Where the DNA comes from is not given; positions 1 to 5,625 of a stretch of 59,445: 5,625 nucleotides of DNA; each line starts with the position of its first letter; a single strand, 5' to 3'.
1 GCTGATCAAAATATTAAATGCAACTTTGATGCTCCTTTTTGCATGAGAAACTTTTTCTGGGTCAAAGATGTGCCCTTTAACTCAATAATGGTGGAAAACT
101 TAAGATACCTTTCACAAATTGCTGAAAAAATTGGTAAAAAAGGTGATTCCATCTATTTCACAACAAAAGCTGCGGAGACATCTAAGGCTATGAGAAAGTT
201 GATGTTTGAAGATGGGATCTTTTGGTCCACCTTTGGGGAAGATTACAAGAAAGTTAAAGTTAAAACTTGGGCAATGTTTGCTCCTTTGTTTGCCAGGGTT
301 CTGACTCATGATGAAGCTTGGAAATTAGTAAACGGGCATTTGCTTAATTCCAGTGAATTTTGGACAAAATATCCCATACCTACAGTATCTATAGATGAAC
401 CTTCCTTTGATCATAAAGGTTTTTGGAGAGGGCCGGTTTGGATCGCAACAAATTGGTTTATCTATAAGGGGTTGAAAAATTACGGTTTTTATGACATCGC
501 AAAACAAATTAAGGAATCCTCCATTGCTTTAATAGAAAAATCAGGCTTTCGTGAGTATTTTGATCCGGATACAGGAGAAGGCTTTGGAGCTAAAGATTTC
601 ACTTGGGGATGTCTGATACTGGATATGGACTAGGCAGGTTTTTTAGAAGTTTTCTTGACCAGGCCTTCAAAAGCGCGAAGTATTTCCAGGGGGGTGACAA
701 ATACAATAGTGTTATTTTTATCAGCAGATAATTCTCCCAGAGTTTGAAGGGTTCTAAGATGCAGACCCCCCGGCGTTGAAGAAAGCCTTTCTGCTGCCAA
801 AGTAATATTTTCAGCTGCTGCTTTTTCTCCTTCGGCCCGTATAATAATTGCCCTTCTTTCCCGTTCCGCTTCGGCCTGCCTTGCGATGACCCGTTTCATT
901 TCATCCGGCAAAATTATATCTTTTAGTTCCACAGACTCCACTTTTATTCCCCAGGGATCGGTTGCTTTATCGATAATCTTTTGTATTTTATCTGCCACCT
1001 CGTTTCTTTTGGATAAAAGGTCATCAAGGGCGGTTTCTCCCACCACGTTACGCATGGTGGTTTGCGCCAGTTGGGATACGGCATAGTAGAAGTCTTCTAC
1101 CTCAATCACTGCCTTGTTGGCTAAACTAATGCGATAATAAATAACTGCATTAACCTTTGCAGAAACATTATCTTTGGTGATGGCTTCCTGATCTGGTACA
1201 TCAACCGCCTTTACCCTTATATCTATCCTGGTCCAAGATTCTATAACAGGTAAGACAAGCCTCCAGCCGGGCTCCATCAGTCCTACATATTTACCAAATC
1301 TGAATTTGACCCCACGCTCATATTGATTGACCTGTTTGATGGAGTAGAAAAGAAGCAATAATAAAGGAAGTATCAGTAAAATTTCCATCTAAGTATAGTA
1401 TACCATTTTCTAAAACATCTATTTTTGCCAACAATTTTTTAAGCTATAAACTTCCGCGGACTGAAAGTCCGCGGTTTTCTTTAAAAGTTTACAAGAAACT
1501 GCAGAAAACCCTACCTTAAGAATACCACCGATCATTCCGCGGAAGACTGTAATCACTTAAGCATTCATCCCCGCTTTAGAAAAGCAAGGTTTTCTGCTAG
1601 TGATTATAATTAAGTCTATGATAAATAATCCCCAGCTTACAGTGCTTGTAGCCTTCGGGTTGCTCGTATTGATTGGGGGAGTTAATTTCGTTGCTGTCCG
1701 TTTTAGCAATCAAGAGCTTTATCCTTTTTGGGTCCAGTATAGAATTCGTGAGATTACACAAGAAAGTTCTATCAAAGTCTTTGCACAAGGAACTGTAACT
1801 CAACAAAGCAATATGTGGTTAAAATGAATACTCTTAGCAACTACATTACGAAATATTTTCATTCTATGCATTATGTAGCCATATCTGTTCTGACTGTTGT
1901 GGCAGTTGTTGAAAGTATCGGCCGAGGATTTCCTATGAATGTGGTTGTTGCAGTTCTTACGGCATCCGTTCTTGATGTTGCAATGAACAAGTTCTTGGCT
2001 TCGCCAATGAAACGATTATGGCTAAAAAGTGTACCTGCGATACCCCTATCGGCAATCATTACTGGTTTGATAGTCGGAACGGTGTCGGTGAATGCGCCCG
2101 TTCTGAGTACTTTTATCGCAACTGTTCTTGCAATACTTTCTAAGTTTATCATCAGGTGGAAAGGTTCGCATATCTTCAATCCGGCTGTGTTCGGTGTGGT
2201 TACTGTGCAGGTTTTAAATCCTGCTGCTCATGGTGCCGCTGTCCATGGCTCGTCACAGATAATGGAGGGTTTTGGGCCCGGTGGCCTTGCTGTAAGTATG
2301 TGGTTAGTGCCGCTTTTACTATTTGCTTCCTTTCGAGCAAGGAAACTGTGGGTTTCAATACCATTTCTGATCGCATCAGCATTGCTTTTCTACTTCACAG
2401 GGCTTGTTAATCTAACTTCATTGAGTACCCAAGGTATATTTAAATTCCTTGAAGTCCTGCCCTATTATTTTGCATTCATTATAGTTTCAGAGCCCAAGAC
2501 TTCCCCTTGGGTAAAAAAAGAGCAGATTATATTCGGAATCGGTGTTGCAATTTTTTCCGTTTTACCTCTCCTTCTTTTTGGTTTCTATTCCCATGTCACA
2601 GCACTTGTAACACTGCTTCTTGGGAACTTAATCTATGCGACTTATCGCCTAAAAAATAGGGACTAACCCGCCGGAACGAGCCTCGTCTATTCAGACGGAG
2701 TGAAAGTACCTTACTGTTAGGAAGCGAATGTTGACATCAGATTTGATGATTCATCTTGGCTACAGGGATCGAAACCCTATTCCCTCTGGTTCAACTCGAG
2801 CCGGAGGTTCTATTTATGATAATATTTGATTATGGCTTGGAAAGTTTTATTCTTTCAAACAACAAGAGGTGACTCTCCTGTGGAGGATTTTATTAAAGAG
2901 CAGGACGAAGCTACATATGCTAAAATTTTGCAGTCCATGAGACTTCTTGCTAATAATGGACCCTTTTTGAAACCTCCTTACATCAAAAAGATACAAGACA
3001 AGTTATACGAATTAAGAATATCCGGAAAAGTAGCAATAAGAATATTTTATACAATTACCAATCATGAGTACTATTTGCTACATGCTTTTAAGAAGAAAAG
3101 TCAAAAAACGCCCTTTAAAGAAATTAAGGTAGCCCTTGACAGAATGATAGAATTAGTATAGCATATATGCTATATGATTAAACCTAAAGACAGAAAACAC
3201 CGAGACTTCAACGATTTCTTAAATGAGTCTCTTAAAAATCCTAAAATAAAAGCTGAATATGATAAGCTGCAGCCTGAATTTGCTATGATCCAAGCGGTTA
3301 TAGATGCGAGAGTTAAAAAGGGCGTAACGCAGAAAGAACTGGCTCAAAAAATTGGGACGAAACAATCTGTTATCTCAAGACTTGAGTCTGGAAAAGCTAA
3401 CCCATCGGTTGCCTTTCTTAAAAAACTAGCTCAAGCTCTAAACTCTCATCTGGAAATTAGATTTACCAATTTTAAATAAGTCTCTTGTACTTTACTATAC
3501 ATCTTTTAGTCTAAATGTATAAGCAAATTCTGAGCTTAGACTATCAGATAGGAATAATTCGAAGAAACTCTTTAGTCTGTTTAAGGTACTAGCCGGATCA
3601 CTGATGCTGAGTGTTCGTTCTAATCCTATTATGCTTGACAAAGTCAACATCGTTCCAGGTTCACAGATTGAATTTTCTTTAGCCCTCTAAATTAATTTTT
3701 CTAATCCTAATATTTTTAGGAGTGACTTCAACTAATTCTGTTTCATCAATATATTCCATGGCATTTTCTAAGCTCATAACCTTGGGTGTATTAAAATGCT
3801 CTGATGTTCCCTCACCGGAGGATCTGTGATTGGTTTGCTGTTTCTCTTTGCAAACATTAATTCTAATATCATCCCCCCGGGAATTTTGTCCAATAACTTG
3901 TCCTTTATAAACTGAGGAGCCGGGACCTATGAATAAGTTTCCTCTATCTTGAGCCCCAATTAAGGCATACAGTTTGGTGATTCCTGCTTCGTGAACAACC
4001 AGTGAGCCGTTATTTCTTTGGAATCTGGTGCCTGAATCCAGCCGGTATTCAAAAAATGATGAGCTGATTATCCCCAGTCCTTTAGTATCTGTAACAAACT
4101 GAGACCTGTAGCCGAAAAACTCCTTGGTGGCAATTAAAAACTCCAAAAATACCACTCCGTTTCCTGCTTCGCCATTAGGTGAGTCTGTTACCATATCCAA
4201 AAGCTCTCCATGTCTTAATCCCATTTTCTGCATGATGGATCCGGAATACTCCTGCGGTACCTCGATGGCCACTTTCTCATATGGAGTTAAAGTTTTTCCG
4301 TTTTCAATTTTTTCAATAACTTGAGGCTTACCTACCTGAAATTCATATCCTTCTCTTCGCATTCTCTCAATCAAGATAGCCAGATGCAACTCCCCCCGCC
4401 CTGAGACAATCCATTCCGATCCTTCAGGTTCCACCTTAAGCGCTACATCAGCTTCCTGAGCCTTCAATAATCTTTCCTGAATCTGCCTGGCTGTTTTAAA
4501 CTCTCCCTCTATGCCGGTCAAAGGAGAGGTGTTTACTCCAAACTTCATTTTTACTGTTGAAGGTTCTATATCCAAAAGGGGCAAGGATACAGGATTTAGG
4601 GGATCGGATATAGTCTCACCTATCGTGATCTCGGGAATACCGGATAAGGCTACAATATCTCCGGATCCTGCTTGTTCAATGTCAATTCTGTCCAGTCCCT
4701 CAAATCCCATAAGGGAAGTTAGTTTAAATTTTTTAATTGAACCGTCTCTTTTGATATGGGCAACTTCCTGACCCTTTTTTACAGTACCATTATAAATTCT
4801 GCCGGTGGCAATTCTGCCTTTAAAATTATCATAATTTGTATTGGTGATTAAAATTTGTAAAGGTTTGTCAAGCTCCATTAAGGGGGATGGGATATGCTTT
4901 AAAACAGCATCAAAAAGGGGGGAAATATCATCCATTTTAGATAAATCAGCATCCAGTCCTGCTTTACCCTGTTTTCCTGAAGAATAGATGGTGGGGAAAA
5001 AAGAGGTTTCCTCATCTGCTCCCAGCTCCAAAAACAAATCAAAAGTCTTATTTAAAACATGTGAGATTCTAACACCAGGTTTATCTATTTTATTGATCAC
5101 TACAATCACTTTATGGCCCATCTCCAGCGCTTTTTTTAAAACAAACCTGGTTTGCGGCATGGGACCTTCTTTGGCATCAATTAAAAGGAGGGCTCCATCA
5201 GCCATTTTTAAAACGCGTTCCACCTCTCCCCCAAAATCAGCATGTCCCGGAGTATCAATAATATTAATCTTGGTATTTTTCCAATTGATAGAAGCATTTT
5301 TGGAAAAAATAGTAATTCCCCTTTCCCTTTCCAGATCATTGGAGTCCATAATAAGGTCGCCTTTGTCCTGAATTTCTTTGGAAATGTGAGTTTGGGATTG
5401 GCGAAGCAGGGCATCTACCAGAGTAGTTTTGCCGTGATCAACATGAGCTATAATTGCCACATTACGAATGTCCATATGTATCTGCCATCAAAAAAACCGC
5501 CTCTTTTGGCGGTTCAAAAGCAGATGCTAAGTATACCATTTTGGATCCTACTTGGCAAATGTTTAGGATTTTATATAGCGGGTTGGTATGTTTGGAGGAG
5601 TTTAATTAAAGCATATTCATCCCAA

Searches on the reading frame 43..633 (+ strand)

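Call 42: search_protein_families(library=pfam, proteins=[window:43-633:+], max_evalue=0.001)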
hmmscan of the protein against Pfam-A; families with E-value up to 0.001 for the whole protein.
window:43-633:+ (196 aa): 3 families
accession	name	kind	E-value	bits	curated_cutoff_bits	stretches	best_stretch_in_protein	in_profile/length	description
PF22422.2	MGH1-like_GH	-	6.8e-43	148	27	1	5-188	168-355/356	Mannosylglycerate hydrolase MGH1-like glycoside hydrolase domain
PF03200.22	Glyco_hydro_63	-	4.5e-09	36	22.4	1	66-193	338-487/492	Glycosyl hydrolase family 63 C-terminal domain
PF01204.24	Trehalase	-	1.6e-08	34.3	21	1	10-166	307-464/512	Trehalase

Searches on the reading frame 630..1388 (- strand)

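Call 42: search_protein_families(library=pfam, proteins=[window:630-1388:-], max_evalue=0.001)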
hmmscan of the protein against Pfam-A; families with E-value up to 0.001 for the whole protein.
window:630-1388:- (252 aa): 2 families
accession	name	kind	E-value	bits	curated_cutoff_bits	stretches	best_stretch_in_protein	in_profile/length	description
PF01145.31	Band_7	-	3.4e-40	138.4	23.6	1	18-189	1-176/176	SPFH domain / Band 7 family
PF13421.11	Band_7_1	-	3.3e-06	27.3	24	1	99-173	132-208/211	SPFH domain-Band 7 family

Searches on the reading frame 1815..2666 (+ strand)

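Call 42: search_protein_families(library=pfam, proteins=[window:1815-2666:+], max_evalue=0.001)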
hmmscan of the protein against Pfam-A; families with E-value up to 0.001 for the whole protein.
window:1815-2666:+ (283 aa): 1 family
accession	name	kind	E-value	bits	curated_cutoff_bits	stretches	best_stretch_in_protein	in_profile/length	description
PF03116.20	NQR2_RnfD_RnfE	-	1.9e-06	28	27.7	1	18-272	18-281/296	NQR2, RnfD, RnfE family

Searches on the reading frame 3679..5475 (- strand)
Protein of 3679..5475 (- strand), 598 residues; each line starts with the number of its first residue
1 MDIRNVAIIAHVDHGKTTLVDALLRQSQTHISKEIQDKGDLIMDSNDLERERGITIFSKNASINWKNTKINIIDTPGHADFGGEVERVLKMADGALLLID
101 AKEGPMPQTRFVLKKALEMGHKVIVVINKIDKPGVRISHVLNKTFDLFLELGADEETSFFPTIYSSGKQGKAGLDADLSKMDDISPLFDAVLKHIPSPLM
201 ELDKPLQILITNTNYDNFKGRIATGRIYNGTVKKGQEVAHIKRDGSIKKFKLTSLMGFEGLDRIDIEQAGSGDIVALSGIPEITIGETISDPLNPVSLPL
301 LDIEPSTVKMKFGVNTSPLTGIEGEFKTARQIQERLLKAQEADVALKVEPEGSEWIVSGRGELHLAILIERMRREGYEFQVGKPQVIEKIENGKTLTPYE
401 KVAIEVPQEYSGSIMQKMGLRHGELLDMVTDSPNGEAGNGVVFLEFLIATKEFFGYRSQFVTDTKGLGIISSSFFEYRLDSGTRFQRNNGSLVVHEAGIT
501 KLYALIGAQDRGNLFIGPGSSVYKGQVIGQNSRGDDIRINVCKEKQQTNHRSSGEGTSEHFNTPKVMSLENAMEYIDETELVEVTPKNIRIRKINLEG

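Call 42: search_protein_families(library=pfam, proteins=[window:3679-5475:-], max_evalue=0.001)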
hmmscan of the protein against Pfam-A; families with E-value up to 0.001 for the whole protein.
window:3679-5475:- (598 aa): 7 families
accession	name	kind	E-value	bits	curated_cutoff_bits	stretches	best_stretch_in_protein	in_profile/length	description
PF00009.33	GTP_EFTU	-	1.3e-57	194.9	26.5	1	2-197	2-188/188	Elongation factor Tu GTP binding domain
PF21018.2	BipA_C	-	1.9e-39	134.3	23.8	1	489-596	1-108/110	TypA/BipA C-terminal domain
PF03144.31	GTP_EFTU_D2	-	1.7e-14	54.5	30.3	1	220-289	1-72/73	Elongation factor Tu domain 2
PF00679.30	EFG_C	-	2.4e-14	53.5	27.9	1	398-478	5-79/89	Elongation factor G C-terminus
PF22042.2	EF-G_D2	-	1.2e-13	51.4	27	1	206-290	2-82/84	Elongation factor G domain 2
PF01926.29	MMR_HSR1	-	9.9e-09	35.8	21.9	1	6-129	2-113/113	50S ribosome-binding GTPase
PF14492.12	EFG_III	-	1.3e-07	32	27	1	329-382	18-74/75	Elongation Factor G, domain III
